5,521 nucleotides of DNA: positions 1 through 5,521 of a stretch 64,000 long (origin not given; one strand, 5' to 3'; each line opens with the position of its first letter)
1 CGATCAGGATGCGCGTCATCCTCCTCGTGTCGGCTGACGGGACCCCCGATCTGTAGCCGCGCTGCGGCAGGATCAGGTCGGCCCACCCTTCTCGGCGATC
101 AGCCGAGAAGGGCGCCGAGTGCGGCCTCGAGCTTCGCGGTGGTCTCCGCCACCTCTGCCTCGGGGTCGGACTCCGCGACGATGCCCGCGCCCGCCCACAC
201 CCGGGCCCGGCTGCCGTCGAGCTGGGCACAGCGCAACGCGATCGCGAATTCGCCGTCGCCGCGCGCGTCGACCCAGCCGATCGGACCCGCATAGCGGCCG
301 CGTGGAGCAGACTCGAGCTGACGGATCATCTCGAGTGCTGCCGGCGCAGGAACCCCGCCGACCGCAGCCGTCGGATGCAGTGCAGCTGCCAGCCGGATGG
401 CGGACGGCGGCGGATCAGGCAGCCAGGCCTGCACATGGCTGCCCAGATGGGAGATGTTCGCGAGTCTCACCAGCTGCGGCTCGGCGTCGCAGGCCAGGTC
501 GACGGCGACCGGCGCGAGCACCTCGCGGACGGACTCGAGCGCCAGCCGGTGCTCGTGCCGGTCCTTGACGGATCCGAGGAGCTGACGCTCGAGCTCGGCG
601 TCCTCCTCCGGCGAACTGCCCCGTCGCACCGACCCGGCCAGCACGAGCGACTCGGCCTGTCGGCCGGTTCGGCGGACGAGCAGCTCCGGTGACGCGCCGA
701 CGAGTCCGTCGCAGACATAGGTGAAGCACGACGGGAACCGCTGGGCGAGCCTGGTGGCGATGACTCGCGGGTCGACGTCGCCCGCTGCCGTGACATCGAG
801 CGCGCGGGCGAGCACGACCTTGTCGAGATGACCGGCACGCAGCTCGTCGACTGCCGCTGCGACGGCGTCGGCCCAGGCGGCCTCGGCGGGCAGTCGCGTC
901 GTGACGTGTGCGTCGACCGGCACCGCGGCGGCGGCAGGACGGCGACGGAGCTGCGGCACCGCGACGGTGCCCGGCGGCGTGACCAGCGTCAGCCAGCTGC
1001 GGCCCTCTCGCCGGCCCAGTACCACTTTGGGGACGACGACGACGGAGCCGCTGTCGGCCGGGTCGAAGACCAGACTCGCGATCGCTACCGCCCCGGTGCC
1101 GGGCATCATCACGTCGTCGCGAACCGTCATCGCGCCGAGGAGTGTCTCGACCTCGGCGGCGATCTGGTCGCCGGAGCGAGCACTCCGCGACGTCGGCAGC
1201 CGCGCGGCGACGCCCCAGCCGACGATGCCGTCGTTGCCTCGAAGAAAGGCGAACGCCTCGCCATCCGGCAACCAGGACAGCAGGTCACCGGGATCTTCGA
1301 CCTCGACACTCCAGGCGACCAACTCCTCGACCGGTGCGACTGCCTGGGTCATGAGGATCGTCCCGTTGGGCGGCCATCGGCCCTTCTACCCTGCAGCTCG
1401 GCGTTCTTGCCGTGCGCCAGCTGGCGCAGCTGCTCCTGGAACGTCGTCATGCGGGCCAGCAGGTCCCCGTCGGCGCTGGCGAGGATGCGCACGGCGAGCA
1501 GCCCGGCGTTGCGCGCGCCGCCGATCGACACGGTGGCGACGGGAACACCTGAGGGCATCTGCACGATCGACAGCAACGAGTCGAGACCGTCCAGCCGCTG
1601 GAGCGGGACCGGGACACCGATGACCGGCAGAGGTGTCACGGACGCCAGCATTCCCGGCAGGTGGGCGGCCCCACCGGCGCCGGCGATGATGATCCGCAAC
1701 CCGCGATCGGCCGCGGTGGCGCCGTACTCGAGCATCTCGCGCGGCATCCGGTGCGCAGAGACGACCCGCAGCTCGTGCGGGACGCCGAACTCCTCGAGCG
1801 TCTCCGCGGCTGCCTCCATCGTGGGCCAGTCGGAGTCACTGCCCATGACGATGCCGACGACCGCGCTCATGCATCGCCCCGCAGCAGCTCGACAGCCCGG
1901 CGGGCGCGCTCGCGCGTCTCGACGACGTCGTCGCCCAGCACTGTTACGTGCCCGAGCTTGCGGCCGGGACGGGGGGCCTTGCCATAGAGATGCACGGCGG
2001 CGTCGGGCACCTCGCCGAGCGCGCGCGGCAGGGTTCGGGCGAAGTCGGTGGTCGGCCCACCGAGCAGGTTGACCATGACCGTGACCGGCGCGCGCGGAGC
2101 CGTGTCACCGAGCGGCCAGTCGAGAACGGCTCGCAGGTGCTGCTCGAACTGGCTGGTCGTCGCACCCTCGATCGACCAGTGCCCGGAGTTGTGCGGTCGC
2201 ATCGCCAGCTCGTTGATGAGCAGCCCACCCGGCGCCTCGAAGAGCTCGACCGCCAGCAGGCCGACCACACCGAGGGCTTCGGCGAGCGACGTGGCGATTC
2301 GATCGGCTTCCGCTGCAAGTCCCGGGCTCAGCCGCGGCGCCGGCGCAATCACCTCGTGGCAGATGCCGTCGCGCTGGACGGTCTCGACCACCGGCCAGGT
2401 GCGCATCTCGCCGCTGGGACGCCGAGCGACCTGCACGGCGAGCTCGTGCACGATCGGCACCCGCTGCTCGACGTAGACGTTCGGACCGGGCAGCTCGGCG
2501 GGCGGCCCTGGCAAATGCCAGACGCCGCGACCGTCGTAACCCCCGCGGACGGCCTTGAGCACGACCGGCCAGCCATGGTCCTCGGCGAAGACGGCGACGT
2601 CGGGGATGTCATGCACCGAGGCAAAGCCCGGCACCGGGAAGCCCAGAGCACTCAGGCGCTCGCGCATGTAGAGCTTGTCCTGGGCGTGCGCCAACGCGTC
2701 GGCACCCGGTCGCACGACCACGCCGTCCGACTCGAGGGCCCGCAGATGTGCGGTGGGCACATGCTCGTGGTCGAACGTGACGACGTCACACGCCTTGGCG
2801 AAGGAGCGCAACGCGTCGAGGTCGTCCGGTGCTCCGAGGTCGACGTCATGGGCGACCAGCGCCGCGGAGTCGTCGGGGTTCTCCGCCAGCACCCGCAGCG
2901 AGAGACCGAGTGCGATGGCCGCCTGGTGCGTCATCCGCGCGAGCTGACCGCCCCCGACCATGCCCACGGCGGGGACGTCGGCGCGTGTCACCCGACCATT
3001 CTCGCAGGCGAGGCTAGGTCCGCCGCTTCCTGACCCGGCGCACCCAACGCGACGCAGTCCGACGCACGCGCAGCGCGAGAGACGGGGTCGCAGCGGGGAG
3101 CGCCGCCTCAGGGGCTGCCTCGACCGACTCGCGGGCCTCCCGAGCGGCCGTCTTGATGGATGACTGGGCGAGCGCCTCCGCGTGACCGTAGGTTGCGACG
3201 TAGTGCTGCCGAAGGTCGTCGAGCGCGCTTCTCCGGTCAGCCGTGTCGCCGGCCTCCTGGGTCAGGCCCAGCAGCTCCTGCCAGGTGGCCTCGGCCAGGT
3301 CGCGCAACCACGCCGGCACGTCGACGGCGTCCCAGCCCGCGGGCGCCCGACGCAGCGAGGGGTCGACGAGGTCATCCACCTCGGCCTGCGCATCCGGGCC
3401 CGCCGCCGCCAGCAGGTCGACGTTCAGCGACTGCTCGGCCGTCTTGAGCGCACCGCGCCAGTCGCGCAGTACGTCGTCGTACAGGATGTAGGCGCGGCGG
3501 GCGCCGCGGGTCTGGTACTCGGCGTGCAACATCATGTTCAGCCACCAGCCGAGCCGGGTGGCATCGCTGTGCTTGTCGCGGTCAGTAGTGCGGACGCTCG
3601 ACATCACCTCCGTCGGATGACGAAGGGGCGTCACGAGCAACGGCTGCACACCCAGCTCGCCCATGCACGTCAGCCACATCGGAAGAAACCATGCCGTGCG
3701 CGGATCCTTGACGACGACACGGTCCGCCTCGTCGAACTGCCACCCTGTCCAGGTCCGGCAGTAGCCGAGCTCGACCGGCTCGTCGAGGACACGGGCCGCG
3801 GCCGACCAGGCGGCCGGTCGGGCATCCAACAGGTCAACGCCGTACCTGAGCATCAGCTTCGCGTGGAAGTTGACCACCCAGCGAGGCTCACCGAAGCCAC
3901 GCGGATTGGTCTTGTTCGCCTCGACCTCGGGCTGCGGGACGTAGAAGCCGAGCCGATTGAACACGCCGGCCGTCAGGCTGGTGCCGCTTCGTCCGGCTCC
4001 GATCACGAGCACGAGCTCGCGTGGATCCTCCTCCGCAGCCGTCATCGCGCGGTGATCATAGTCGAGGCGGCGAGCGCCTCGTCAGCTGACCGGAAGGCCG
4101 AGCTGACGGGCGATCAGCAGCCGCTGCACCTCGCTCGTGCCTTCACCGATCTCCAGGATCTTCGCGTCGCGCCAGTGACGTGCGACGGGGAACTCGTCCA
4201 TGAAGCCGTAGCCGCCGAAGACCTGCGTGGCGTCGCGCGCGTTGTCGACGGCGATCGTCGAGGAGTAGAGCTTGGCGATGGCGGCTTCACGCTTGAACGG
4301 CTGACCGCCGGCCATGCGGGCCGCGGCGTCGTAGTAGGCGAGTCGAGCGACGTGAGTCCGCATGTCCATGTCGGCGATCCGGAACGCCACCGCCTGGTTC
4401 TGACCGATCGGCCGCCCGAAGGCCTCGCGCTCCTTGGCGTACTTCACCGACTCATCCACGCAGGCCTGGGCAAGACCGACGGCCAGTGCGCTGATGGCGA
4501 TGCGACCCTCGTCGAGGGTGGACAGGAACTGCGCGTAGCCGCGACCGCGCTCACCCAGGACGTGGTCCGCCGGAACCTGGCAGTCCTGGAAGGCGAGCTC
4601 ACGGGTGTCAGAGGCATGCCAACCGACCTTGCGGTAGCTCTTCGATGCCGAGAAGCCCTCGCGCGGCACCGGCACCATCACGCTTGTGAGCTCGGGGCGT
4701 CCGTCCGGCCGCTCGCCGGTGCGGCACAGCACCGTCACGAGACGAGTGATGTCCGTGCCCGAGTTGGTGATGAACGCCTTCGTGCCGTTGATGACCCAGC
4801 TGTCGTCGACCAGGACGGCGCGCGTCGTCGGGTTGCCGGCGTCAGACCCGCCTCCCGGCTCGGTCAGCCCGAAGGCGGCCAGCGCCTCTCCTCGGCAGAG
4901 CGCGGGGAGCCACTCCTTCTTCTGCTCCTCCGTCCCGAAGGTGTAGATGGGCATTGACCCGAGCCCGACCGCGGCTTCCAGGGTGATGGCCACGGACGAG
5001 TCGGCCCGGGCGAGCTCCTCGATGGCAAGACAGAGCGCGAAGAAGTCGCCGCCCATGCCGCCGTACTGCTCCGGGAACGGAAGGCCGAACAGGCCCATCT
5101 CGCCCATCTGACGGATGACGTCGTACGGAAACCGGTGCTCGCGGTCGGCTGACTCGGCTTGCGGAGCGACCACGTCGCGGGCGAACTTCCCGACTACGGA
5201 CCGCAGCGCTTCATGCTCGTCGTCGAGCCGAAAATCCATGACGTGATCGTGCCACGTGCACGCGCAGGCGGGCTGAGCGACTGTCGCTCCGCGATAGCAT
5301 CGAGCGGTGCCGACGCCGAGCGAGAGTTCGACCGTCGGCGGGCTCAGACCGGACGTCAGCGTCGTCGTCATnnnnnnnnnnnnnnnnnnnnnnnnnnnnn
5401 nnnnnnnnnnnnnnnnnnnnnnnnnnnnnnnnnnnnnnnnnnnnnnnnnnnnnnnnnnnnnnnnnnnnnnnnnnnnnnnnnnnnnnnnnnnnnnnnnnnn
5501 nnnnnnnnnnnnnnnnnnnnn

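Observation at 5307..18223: Three paralogous GT2 domains sharing the unusual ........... signature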

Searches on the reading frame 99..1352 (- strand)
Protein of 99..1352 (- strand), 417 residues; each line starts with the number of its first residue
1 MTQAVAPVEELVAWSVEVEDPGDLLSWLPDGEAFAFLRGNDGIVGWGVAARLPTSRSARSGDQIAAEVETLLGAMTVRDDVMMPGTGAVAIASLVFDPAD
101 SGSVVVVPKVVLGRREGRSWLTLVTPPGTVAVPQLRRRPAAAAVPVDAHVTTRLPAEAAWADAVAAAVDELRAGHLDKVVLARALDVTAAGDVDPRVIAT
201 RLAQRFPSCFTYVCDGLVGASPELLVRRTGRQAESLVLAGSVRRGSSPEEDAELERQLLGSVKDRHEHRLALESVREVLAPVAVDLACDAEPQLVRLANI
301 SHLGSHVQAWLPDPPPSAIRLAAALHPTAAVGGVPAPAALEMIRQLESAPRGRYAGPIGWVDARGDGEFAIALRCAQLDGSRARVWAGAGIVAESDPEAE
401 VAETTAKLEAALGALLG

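Call 9: search_protein_families(library=pfam, proteins=[window:99-1352:-], max_evalue=0.001)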
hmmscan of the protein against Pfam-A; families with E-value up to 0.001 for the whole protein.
window:99-1352:- (417 aa): 1 family
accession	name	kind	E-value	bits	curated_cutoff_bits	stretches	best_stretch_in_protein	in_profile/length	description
PF00425.24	Chorismate_bind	-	1.3e-72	244.9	27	1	157-407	2-257/257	chorismate binding enzyme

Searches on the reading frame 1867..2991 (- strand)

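Call 9: search_protein_families(library=pfam, proteins=[window:1867-2991:-], max_evalue=0.001)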
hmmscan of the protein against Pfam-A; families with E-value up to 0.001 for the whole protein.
window:1867-2991:- (374 aa): 3 families
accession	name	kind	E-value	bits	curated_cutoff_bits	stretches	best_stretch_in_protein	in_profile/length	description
PF02222.28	ATP-grasp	-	1.5e-47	162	27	1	113-282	3-179/179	ATP-grasp domain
PF22660.2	RS_preATP-grasp-like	-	2.4e-22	79.6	27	1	8-104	3-98/98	Ribonucleotide synthetase preATP-grasp domain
PF17769.7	PurK_C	-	6.1e-18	64.7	22.6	1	304-362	1-56/56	Phosphoribosylaminoimidazole carboxylase C-terminal domain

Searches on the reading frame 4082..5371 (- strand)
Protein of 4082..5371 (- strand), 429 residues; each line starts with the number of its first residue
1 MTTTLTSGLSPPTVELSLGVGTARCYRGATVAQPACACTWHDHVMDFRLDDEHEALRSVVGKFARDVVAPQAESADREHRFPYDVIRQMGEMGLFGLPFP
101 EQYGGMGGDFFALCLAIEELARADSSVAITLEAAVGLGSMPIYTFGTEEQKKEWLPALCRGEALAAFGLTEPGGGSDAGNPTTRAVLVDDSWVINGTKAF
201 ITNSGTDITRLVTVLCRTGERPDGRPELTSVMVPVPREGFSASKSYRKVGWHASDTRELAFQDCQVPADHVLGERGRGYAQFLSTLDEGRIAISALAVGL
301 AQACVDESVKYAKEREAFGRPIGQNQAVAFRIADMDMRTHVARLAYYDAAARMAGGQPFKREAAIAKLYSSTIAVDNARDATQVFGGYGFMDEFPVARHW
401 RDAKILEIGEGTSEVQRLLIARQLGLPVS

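Call 9: search_protein_families(library=pfam, proteins=[window:4082-5371:-], max_evalue=0.001)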
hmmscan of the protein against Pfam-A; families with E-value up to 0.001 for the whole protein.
window:4082-5371:- (429 aa): 4 families
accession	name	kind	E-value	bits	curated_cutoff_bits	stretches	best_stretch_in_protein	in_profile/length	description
PF00441.29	Acyl-CoA_dh_1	-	3.4e-50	170.5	22.4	1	276-424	1-149/150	Acyl-CoA dehydrogenase, C-terminal domain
PF02771.21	Acyl-CoA_dh_N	-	2.2e-40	138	22.9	1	51-162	2-113/113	Acyl-CoA dehydrogenase, N-terminal domain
PF08028.16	Acyl-CoA_dh_2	-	2.5e-22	80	22.7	1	292-408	2-128/134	Acyl-CoA dehydrogenase, C-terminal domain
PF02770.24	Acyl-CoA_dh_M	-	1.4e-20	73.7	33.3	1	166-264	1-97/97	Acyl-CoA dehydrogenase, middle domain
